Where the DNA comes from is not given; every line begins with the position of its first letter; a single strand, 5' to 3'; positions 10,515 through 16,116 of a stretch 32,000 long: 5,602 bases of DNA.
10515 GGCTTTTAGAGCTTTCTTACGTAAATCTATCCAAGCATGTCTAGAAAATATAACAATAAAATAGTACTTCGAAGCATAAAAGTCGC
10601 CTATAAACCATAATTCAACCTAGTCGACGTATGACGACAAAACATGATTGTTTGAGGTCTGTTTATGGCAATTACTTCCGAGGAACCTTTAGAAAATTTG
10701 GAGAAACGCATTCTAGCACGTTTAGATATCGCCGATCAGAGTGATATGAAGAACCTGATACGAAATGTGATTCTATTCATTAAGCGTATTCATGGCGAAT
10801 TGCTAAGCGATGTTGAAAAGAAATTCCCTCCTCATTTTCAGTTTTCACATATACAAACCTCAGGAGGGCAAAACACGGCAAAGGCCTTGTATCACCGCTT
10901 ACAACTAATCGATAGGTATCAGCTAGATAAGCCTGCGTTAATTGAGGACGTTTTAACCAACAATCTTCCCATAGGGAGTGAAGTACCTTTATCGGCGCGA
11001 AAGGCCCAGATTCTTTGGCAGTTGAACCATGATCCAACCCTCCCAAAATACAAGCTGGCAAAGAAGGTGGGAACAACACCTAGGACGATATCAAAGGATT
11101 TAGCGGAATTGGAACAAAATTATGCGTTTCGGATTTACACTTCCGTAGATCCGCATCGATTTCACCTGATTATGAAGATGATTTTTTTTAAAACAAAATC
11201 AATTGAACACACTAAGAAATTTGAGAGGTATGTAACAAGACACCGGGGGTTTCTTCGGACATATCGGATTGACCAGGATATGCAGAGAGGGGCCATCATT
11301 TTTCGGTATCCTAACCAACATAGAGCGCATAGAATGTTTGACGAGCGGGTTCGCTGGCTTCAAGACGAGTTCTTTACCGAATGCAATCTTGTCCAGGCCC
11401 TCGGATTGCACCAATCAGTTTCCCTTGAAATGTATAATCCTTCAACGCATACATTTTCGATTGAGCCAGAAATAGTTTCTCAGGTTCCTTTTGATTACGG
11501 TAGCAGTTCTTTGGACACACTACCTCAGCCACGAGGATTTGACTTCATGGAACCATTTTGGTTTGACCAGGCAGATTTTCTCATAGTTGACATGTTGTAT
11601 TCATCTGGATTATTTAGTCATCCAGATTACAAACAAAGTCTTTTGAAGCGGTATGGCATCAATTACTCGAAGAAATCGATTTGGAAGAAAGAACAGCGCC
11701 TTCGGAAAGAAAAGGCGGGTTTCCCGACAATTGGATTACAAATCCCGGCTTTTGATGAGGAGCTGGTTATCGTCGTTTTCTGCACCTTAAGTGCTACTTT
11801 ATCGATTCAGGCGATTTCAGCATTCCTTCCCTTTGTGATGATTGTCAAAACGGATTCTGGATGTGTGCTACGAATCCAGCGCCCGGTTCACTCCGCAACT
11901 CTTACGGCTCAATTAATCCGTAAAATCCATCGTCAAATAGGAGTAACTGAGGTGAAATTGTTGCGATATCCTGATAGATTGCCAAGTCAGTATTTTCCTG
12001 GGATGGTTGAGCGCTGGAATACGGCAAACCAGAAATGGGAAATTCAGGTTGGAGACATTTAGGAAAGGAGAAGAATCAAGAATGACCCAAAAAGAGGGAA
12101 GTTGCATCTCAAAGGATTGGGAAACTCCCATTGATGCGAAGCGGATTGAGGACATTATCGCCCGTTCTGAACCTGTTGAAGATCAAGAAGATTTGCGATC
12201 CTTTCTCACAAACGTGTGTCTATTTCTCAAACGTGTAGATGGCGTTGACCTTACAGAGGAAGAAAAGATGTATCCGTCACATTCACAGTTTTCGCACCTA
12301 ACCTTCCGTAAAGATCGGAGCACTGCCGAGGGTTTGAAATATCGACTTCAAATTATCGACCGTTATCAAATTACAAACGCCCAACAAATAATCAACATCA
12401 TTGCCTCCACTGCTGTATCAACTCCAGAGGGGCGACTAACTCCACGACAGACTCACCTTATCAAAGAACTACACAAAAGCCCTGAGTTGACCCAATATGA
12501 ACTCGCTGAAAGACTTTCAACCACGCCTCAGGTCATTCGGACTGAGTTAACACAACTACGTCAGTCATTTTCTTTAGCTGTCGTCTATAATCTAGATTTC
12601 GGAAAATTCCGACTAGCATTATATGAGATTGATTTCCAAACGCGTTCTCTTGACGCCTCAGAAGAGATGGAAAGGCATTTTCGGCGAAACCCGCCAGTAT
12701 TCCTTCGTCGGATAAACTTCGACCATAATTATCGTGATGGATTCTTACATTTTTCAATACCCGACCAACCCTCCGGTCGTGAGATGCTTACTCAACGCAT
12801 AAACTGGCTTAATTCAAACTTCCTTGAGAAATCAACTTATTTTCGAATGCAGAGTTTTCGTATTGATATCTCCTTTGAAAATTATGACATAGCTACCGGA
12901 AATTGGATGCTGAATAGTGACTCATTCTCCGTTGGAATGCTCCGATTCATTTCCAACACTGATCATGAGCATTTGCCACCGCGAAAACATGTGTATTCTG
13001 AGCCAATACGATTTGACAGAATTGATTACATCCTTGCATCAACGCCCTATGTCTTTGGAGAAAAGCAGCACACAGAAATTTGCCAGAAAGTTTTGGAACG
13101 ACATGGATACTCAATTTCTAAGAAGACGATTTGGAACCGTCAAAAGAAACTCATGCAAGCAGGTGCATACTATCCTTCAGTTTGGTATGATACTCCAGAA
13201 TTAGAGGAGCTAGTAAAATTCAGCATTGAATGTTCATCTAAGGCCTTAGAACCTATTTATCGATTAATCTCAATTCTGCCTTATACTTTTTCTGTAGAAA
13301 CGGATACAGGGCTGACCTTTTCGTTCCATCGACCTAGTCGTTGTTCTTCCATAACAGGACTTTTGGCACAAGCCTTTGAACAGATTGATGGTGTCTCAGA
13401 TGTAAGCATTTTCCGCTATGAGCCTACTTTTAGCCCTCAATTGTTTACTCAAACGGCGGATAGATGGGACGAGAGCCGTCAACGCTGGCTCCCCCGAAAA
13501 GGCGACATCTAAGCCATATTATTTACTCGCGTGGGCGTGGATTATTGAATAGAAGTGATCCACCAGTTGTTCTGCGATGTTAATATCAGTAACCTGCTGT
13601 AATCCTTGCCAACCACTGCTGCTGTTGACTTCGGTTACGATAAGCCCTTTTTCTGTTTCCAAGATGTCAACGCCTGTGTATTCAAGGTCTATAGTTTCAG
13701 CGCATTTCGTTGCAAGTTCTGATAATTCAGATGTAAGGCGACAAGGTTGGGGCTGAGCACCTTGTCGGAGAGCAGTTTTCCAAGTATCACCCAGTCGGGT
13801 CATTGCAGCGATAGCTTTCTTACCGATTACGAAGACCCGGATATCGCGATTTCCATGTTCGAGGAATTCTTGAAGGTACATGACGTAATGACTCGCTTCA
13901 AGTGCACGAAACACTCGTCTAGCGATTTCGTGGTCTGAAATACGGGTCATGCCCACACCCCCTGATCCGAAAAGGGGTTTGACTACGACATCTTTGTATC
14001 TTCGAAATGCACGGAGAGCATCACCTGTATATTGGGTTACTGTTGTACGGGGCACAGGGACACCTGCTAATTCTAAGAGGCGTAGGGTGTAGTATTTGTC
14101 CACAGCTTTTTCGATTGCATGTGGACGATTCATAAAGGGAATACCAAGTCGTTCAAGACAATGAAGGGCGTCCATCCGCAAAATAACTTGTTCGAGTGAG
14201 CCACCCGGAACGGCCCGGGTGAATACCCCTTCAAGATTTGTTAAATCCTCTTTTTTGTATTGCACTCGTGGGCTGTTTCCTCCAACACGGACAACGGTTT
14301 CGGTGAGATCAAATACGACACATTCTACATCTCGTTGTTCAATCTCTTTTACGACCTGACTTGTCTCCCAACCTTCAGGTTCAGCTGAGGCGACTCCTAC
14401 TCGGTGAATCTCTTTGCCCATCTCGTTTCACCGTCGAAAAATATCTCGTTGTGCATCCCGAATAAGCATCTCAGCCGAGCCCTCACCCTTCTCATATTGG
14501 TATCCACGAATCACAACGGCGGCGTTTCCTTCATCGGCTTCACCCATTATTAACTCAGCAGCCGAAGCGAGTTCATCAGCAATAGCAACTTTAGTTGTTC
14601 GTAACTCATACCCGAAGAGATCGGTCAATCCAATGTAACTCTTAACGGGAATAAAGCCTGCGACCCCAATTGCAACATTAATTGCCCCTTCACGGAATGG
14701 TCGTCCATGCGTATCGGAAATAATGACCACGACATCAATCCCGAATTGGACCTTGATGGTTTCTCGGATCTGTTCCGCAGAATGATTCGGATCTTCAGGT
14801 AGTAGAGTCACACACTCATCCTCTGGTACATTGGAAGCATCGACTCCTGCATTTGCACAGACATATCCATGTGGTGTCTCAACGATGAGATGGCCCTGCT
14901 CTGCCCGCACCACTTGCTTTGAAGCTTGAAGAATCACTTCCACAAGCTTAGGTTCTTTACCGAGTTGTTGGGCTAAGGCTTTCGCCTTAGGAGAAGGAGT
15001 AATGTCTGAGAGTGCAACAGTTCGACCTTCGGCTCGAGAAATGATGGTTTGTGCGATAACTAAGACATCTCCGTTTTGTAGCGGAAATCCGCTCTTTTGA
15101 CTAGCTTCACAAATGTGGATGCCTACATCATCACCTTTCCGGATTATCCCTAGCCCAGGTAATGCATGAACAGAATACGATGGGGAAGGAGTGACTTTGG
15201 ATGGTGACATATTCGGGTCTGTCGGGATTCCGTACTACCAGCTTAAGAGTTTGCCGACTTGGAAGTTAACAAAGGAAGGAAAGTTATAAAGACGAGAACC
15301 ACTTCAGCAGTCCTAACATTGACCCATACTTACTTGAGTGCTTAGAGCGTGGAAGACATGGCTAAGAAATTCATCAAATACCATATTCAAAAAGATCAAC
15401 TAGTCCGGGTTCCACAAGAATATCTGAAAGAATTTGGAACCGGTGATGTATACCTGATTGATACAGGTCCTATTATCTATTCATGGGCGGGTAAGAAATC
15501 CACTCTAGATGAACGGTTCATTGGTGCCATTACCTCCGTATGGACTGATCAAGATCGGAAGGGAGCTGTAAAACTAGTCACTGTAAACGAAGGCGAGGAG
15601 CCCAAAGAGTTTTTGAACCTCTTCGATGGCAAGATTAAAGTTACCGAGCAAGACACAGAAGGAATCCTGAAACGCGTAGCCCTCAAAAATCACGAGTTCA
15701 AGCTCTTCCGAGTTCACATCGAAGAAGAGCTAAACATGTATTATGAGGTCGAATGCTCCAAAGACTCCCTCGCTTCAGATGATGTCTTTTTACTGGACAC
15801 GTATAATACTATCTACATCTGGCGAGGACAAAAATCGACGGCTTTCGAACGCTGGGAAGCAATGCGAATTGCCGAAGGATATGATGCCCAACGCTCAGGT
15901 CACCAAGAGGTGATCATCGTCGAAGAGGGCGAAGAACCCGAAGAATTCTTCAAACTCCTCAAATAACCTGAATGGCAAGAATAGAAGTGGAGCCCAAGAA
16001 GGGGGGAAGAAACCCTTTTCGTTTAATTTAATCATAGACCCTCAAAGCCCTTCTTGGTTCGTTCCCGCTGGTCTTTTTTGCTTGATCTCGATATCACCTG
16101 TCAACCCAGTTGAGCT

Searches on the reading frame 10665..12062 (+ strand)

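Call 8: search_protein_families(library=pfam, proteins=[window:10665-12062:+], max_evalue=1)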
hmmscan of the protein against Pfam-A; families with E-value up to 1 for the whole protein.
window:10665-12062:+ (465 aa): 6 families
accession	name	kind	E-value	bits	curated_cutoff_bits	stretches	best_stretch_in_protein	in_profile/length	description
PF08279.18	HTH_11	-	3.3e-06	27.3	25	1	112-157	1-46/55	HTH domain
PF01047.28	MarR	-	0.015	15.6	24.6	1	110-152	2-44/59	MarR family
PF08220.18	HTH_DeoR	-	0.019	15.1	21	1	112-156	1-46/57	DeoR-like helix-turn-helix domain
PF01344.31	Kelch_1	-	0.085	12.8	20.1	0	253-268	28-43/46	Kelch motif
PF13545.12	HTH_Crp_2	-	0.14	12.5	27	1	125-151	22-48/70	Crp-like helix-turn-helix domain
PF17782.7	DprA_WH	-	0.25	11.8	22.9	0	106-150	7-50/61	DprA winged helix domain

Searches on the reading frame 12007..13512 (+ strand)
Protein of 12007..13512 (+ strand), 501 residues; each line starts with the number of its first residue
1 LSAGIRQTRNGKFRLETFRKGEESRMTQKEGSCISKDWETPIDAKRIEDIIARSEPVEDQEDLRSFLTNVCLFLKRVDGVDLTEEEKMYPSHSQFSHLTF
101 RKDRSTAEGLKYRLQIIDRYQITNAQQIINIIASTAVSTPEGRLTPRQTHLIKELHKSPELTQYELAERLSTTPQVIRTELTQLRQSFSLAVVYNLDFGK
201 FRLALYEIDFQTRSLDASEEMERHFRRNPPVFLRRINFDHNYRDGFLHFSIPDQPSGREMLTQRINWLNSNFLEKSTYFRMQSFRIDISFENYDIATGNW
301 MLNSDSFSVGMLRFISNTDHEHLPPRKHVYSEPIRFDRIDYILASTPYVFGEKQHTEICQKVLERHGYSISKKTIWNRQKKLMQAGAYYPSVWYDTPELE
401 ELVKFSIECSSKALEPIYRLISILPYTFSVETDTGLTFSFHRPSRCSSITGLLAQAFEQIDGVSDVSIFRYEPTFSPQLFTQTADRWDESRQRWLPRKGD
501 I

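Call 8: search_protein_families(library=pfam, proteins=[window:12007-13512:+], max_evalue=1)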
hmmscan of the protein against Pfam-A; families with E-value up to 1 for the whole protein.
window:12007-13512:+ (501 aa): 11 families
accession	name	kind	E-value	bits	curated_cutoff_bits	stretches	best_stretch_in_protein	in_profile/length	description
PF08279.18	HTH_11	-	3e-05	24.2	25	1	147-187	1-42/55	HTH domain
PF01047.28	MarR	-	0.0017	18.6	24.6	1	144-181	1-38/59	MarR family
PF13412.12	HTH_24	-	0.0066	16.4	21.9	1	149-178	6-35/48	Winged helix-turn-helix DNA-binding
PF12802.13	MarR_2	-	0.013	16.1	27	1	144-184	3-44/61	MarR family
PF16178.10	Anoct_dimer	-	0.032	14.5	22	1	305-388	97-179/221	Anoctamin, dimerisation domain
PF13545.12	HTH_Crp_2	-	0.055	13.9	27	1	160-186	22-48/70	Crp-like helix-turn-helix domain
PF08220.18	HTH_DeoR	-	0.13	12.5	21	1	147-187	1-41/57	DeoR-like helix-turn-helix domain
PF13565.12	HTH_32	-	0.18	12.8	33.7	0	356-377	50-71/73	Homeodomain-like domain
PF08280.17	HTH_Mga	-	0.18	12.2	23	1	147-188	6-47/59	M protein trans-acting positive regulator (MGA) HTH domain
PF10430.15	Ig_Tie2_1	-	0.21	12.4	25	1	353-389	43-78/95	Tie-2 Ig-like domain 1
PF05835.17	Synaphin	-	0.27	11.9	27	1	106-183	60-136/142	Synaphin protein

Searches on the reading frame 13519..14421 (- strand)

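Call 8: search_protein_families(library=pfam, proteins=[window:13519-14421:-], max_evalue=1)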
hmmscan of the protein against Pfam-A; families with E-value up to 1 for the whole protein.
window:13519-14421:- (300 aa): 7 families
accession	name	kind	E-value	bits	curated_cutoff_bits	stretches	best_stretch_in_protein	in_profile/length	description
PF08443.16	RimK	-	3.5e-34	118.5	21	1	106-288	1-186/188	RimK-like ATP-grasp domain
PF02955.21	GSH-S_ATP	-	1.3e-11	44.7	23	1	123-269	12-163/175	Prokaryotic glutathione synthetase, ATP-grasp domain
PF02655.19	ATP-grasp_3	-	2.9e-10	40.9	23.2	1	107-267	2-155/160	ATP-grasp domain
PF14397.11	ATPgrasp_ST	-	2.2e-09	37.4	31.4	2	95-165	8-83/278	Sugar-transfer associated ATP-grasp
PF18030.7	Rimk_N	-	2.4e-08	34.6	26.4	1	8-103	3-94/94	RimK PreATP-grasp domain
PF14398.11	ATPgrasp_YheCD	-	1.7e-05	24.7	26.8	1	108-164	14-70/255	YheC/D like ATP-grasp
PF02786.22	CPSase_L_D2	-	0.2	11.6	19.8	1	113-198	6-99/211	Carbamoyl-phosphate synthase L chain, ATP binding domain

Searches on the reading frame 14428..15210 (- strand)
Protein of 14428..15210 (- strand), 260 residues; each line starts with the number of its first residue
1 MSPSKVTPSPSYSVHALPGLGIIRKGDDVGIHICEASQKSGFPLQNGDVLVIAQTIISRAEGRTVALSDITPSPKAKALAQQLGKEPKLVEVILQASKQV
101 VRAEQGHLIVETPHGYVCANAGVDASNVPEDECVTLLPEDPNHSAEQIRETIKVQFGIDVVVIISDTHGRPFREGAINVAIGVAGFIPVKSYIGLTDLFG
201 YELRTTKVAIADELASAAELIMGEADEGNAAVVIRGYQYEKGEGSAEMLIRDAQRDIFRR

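Call 8: search_protein_families(library=pfam, proteins=[window:14428-15210:-], max_evalue=1)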
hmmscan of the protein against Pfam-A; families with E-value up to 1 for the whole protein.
window:14428-15210:- (260 aa): 1 family
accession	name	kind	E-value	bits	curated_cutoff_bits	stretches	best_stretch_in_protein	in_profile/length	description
PF01996.21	F420_ligase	-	2e-78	263.3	25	1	20-236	4-218/218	F420-0:Gamma-glutamyl ligase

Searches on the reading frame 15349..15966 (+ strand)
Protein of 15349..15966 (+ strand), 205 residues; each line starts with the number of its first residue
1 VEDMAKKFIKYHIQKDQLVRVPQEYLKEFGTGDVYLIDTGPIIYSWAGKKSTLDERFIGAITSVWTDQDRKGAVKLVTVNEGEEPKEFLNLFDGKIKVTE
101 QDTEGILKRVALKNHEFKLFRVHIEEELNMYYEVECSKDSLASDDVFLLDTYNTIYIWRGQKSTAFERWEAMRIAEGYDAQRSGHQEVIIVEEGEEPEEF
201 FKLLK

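Call 8: search_protein_families(library=pfam, proteins=[window:15349-15966:+], max_evalue=1)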
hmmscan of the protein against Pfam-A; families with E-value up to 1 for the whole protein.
window:15349-15966:+ (205 aa): 4 families
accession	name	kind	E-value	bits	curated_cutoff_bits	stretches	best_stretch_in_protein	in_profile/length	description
PF00626.27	Gelsolin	-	5.6e-28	97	21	2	133-200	7-75/76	Gelsolin repeat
PF25480.1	DUF7904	-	2.6e-06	27.6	30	2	43-94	45-94/100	Domain of unknown function (DUF7904)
PF25466.1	MPK1_gelsolin_C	-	0.00049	20.7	27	1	186-204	87-105/105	MPK1 gelsolin domain C-terminal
PF00291.31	PALP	-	0.22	11.2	35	1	139-172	120-154/295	Pyridoxal-phosphate dependent enzyme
